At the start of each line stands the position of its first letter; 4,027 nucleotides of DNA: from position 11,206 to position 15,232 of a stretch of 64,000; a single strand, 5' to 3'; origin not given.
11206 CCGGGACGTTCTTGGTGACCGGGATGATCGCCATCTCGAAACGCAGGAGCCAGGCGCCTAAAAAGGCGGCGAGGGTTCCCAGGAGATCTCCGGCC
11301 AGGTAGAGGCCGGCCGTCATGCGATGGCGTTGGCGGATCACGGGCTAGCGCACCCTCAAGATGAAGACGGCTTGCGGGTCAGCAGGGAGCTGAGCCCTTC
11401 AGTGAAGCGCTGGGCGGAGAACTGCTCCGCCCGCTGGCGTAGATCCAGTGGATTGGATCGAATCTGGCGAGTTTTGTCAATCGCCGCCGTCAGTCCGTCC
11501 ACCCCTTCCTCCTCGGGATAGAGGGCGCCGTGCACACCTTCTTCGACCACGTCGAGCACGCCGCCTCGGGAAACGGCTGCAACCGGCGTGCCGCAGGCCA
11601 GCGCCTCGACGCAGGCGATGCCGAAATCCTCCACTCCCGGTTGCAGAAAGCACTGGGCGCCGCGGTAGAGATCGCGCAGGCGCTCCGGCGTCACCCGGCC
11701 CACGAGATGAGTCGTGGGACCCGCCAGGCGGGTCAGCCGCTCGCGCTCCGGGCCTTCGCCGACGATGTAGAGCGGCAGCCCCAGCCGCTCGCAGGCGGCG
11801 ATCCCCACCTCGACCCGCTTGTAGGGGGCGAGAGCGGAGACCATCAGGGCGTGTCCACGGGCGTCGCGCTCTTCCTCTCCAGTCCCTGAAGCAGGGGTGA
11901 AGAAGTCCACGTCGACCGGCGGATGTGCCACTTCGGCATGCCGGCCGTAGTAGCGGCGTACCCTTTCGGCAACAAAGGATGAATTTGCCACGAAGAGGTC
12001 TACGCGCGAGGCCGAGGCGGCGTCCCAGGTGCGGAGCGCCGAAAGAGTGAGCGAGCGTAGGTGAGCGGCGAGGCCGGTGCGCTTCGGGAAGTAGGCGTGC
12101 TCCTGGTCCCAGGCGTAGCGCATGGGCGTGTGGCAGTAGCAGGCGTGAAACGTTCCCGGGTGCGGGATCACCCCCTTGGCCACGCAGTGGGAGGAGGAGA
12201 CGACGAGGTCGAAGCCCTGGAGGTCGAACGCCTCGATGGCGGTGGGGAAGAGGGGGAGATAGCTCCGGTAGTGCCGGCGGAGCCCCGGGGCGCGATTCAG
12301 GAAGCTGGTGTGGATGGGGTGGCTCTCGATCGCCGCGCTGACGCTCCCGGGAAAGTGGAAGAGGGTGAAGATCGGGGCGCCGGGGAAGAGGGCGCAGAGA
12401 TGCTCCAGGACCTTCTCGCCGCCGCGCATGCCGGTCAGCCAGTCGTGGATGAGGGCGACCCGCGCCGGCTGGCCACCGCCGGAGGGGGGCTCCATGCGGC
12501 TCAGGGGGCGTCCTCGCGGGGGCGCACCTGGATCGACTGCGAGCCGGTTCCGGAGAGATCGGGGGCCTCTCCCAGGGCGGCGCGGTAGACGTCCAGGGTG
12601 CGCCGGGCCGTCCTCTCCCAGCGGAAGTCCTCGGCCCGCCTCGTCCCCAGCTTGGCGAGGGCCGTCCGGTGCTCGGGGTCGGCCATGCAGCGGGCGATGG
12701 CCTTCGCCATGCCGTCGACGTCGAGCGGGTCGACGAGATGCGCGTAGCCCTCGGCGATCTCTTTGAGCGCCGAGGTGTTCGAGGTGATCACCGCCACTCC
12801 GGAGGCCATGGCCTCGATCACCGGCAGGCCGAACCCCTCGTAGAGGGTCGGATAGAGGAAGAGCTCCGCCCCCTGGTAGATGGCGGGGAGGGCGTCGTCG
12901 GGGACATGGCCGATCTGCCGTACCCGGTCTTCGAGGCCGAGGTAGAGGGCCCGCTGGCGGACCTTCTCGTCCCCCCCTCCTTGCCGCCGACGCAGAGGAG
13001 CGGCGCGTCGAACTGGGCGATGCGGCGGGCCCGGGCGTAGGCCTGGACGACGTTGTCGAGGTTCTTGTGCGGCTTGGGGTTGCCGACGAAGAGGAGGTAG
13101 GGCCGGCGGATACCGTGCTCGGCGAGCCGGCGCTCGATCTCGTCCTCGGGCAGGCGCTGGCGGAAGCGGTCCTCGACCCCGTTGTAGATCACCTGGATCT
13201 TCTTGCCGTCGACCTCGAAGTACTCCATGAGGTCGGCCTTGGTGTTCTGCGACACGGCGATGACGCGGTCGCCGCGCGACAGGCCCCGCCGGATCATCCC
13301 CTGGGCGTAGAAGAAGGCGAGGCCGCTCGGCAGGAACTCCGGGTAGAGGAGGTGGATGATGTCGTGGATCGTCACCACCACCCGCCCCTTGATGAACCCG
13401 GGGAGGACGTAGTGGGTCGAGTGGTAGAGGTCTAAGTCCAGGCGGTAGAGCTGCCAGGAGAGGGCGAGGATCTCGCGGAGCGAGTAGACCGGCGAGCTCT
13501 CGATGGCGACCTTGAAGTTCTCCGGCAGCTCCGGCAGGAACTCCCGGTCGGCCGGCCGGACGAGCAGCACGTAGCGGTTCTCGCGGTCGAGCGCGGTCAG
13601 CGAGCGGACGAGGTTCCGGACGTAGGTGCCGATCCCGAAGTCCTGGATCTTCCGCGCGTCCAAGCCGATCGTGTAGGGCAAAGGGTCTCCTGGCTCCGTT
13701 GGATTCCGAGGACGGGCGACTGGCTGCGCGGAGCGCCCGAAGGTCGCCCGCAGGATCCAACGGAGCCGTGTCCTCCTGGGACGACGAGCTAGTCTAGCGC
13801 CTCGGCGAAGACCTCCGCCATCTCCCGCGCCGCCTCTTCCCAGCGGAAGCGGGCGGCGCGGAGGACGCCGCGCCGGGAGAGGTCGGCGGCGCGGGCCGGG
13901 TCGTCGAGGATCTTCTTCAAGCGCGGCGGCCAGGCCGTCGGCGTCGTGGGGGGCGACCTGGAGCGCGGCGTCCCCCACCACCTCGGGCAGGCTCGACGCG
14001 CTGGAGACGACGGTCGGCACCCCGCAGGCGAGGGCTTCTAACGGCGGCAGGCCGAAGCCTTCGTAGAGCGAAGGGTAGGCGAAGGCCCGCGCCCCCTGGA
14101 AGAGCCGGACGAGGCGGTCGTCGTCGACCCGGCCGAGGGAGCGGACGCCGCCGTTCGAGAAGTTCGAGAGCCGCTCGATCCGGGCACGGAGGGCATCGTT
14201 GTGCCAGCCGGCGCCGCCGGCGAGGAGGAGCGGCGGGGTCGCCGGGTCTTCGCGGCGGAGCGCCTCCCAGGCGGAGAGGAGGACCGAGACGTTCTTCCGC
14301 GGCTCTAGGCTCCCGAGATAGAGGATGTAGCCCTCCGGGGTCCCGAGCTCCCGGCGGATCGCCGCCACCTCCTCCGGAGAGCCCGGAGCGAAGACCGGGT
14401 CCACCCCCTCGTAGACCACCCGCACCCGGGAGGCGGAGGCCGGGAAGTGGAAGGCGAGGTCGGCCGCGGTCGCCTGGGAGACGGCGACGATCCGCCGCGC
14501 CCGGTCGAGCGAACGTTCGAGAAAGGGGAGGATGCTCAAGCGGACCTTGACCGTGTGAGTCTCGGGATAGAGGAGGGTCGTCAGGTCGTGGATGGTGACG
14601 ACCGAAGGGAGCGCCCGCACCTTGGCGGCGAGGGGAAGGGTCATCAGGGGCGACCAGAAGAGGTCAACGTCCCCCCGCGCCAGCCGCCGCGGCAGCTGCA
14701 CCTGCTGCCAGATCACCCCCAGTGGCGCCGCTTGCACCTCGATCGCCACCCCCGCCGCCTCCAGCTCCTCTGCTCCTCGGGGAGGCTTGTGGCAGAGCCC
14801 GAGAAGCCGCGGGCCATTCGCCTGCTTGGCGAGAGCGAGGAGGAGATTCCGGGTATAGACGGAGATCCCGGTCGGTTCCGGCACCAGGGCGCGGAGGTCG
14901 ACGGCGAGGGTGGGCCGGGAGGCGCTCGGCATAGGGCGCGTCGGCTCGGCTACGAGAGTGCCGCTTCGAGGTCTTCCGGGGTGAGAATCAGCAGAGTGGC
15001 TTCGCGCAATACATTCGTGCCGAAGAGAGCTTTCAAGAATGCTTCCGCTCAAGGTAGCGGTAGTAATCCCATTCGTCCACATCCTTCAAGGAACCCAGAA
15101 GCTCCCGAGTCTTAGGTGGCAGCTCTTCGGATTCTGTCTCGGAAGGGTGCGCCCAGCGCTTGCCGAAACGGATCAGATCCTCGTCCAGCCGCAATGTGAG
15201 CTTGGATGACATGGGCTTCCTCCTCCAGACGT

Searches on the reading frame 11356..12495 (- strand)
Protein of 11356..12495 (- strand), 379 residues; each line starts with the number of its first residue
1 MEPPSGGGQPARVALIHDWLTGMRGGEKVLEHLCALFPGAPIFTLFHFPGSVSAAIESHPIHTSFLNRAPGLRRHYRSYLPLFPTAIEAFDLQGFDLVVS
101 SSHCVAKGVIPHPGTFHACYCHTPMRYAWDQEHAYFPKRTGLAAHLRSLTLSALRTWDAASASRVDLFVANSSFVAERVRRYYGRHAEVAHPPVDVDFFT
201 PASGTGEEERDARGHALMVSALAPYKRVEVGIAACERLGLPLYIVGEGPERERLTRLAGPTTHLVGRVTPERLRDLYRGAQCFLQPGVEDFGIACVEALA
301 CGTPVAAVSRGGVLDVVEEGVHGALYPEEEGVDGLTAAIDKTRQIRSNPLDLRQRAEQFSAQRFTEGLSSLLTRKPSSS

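Call 45: find_encoding_contigs(protein=window:11356-12495:-, flank=2000, max_places=4)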
Protein window:11356-12495:- (379 aa): no gene with exactly this product is on record in the collection.

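Call 60: search_protein_families(library=pfam, proteins=[window:11356-12495:-], max_evalue=0.01)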
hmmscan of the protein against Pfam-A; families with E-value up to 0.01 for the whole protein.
window:11356-12495:- (379 aa): 5 families
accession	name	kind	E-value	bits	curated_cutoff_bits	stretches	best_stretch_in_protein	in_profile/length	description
PF00534.26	Glycos_transf_1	-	6.4e-22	78.3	26.4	1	215-357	17-170/172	Glycosyl transferases group 1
PF13692.12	Glyco_trans_1_4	-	3.8e-19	69.8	27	1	216-341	4-138/142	Glycosyl transferases group 1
PF13439.12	Glyco_transf_4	-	9.4e-09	36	28.5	1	70-197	48-169/170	Glycosyltransferase Family 4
PF20706.3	GT4-conflict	-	1.9e-05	24.3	26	1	214-358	198-367/385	Family 4 Glycosyltransferase in conflict systems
PF13524.12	Glyco_trans_1_2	-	0.0005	20.5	25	1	236-354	10-120/144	Glycosyl transferase-like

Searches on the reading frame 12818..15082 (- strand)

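Call 29: search_protein_families(library=pfam, proteins=[window:12818-15082:-], max_evalue=0.001)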
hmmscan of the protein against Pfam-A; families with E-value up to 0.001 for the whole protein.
window:12818-15082:- (754 aa): 5 families
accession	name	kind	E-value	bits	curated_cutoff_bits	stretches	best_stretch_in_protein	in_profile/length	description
PF13439.12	Glyco_transf_4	-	9e-35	120.6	28.5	2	483-637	3-167/170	Glycosyltransferase Family 4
PF00534.26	Glycos_transf_1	-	1.4e-30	106.5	26.4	1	249-390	14-154/172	Glycosyl transferases group 1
PF13692.12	Glyco_trans_1_4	-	9.1e-30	104.2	27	1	252-389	3-137/142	Glycosyl transferases group 1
PF20706.3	GT4-conflict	-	3.2e-14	53.2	26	1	194-372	146-323/385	Family 4 Glycosyltransferase in conflict systems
PF13524.12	Glyco_trans_1_2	-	9.3e-05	22.8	25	1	285-390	17-113/144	Glycosyl transferase-like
